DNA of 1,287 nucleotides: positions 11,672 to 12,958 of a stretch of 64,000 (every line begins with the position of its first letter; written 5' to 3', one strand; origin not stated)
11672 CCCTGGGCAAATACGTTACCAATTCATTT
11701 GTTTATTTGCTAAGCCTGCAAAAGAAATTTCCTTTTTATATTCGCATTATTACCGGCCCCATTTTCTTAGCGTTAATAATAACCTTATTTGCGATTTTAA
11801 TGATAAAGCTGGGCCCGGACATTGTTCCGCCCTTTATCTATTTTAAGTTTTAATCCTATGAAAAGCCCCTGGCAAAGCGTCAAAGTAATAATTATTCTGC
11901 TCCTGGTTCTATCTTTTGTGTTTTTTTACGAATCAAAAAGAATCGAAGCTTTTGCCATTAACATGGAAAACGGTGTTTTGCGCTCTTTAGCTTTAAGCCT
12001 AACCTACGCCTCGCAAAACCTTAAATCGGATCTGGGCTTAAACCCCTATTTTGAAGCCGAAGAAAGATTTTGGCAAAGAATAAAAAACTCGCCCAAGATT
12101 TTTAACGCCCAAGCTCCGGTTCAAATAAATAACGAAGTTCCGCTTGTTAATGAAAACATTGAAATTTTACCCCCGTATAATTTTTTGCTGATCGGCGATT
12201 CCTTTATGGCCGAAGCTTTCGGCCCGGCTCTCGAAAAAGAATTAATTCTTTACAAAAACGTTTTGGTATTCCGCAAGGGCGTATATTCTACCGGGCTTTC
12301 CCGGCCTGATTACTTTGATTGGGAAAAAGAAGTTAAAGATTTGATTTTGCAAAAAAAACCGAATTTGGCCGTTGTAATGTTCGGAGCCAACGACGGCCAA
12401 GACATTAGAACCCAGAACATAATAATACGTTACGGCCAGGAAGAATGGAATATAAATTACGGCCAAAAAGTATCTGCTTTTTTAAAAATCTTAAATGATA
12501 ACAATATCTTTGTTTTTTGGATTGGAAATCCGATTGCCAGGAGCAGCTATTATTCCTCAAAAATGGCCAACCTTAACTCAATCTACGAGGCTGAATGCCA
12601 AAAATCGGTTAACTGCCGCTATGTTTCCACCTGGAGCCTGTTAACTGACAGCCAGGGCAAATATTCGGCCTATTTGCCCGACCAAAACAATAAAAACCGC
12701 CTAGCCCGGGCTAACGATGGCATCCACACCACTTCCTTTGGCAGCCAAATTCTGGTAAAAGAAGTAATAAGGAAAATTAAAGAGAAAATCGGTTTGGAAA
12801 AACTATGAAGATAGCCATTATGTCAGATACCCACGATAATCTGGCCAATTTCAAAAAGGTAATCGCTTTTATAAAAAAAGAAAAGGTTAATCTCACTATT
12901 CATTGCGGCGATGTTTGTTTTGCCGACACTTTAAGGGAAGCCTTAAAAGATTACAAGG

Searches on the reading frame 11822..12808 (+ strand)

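Call 6: search_protein_families(library=pfam, proteins=[window:11822-12808:+], max_evalue=0.001)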
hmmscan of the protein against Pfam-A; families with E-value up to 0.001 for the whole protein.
window:11822-12808:+ (328 aa): 3 families
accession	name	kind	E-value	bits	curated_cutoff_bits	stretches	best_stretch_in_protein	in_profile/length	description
PF04311.20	DUF459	-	2.5e-60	203.7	27.2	1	121-317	2-196/197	Protein of unknown function (DUF459)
PF13472.12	Lipase_GDSL_2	-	1e-08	36.3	32.9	1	158-309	40-177/178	GDSL-like Lipase/Acylhydrolase family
PF00657.28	Lipase_GDSL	-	1.8e-05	25.4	23.6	1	172-314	72-207/208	GDSL-like Lipase/Acylhydrolase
